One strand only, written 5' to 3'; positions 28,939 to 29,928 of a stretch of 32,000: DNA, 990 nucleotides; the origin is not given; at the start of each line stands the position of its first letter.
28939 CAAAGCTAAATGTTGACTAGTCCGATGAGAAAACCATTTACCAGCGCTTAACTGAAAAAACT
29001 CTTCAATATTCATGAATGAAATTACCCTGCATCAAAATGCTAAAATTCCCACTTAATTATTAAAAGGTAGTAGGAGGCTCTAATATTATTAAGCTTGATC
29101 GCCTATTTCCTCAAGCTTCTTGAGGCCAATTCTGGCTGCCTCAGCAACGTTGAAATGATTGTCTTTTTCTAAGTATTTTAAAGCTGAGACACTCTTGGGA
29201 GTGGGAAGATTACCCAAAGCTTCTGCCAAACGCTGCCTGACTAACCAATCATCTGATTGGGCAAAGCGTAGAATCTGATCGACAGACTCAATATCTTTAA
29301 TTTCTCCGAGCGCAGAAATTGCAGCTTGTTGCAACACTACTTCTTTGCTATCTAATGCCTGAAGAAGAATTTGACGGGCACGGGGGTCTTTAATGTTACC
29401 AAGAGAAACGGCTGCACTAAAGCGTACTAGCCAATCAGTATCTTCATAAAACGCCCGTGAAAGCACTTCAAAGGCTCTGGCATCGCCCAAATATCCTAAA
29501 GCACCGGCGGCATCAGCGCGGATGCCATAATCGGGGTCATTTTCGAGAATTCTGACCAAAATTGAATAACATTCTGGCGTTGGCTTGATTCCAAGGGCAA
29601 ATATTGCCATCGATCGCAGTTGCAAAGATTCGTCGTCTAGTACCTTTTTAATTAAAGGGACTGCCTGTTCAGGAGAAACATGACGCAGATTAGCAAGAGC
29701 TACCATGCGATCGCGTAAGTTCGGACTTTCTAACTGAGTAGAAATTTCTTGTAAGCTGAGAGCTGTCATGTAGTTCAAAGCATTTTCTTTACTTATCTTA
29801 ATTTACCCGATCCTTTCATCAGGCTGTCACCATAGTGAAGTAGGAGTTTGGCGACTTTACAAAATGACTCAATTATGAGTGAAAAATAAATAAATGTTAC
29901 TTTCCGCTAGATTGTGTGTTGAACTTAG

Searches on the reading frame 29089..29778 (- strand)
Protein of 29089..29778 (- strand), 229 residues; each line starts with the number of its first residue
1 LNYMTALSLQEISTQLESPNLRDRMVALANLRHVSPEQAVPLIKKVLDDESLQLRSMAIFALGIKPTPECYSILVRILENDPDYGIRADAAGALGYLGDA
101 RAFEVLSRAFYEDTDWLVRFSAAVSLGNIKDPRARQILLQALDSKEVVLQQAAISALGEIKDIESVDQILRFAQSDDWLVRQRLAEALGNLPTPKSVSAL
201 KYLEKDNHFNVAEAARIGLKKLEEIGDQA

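Call 3: search_protein_families(library=pfam, proteins=[window:29089-29778:-], max_evalue=0.01)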
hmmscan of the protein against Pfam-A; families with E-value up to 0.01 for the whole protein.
window:29089-29778:- (229 aa): 7 families
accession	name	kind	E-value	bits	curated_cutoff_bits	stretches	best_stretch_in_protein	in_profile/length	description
PF13646.12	HEAT_2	-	1.9e-37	127.9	27.7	3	74-152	4-83/88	HEAT repeats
PF03130.22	HEAT_PBS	-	1.9e-25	86.9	20.9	1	118-143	1-26/27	PBS lyase HEAT-like repeat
PF02985.28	HEAT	-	1.4e-16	59.4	23.5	0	108-129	7-27/31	HEAT repeat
PF13513.12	HEAT_EZ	-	7.9e-08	33.1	27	0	149-191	3-55/55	HEAT-like repeat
PF00514.29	Arm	-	7.9e-06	26.2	20.6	0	73-97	16-39/41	Armadillo/beta-catenin-like repeat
PF18944.7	DUF5691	-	0.0042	17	27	0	19-99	166-245/491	Family of unknown function (DUF5691)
PF01767.21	Birna_VP3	-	0.0061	17.1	22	0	143-196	29-80/227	Birnavirus VP3 protein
